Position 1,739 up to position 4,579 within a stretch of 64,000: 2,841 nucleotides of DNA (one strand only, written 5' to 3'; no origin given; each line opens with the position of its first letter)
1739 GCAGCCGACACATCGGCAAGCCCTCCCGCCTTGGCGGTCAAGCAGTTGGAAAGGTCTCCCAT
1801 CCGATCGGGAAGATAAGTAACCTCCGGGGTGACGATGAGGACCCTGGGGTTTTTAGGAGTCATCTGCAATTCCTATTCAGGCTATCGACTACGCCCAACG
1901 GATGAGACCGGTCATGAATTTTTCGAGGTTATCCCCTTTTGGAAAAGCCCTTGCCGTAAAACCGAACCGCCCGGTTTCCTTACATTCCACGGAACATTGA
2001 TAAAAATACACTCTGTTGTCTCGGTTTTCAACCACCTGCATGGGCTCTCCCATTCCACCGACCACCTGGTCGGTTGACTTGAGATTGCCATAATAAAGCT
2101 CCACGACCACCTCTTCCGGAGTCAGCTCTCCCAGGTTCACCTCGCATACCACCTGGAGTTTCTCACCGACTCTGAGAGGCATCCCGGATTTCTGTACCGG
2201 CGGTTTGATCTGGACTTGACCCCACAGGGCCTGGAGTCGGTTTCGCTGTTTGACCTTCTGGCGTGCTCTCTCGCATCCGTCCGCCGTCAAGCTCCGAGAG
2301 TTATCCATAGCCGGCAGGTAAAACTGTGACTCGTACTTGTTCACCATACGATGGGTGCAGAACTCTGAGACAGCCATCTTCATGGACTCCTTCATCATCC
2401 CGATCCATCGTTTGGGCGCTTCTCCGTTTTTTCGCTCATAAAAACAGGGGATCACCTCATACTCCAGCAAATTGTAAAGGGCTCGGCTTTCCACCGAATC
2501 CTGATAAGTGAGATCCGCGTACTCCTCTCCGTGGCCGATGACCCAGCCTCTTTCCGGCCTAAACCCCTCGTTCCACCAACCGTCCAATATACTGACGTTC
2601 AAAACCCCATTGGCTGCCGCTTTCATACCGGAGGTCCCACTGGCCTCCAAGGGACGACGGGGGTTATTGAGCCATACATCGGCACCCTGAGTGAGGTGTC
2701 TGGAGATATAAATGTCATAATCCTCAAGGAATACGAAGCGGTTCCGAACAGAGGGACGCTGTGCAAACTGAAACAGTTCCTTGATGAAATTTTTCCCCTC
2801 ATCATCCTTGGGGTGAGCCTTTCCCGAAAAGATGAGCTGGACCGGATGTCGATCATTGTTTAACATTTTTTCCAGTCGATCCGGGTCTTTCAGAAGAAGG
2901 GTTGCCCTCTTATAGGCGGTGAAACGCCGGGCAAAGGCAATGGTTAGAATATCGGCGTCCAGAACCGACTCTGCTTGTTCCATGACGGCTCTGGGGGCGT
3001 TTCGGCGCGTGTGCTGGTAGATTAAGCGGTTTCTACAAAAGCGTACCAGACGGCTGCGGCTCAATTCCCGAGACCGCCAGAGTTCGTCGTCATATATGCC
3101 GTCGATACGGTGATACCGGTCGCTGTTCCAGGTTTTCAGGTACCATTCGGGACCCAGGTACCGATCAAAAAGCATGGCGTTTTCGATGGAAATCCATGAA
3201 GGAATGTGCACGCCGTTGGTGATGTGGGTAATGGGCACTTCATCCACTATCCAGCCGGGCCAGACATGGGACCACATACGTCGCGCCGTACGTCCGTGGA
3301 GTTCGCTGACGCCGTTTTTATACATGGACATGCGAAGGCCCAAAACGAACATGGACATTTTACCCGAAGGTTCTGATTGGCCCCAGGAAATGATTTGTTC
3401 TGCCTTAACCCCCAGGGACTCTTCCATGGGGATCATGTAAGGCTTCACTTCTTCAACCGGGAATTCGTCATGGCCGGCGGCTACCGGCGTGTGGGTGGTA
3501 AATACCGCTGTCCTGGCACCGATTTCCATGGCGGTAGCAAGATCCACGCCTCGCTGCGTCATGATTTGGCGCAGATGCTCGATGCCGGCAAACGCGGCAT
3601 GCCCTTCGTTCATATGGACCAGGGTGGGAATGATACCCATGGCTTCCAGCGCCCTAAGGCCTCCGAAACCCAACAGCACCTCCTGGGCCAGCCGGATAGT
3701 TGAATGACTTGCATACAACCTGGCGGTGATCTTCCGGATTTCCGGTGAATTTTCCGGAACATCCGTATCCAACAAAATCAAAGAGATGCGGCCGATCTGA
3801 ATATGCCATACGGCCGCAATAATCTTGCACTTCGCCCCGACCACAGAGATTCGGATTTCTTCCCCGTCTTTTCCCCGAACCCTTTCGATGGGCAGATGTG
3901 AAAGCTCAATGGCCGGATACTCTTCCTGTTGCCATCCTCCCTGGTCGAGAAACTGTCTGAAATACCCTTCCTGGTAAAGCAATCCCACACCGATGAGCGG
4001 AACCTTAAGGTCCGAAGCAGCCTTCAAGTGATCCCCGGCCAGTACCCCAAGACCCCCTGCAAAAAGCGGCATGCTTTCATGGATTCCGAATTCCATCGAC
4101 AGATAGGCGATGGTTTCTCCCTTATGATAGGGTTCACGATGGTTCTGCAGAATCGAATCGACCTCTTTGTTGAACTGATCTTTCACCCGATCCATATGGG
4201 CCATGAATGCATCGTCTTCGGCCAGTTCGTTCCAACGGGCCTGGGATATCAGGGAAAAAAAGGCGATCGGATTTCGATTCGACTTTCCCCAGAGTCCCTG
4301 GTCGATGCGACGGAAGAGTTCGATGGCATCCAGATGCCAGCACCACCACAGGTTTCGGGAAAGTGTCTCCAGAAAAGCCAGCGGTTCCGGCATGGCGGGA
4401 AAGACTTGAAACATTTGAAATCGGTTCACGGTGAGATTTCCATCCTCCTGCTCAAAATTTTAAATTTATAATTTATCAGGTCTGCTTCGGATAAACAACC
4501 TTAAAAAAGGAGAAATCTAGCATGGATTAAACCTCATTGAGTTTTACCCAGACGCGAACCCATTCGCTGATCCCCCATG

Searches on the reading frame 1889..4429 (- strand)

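Call 41: search_protein_families(library=ncbifam, proteins=[window:1889-4429:-], max_evalue=0.00001)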
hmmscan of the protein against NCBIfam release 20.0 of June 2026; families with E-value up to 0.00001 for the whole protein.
window:1889-4429:- (846 aa): 5 families
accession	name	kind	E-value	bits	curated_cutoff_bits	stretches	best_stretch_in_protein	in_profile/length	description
TIGR02094.1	more_P_ylases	subfamily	1.6e-238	793.4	191.7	1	107-706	1-600/600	alpha-glucan family phosphorylase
NF041129.1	maldex_phorlase_Thcocales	equivalog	5.4e-226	752.5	1500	1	13-811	5-783/816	maltodextrin phosphorylase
TIGR02093.1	P_ylase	subfamily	5e-28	97.7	552.9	2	270-617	310-670/804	glycogen/starch/alpha-glucan family phosphorylase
NF011561.0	PRK14985.1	equivalog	1.1e-16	60.3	1273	1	401-617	449-663/800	maltodextrin phosphorylase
NF011562.0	PRK14986.1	equivalog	4.4e-12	44.9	1546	1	357-618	420-677/815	glycogen phosphorylase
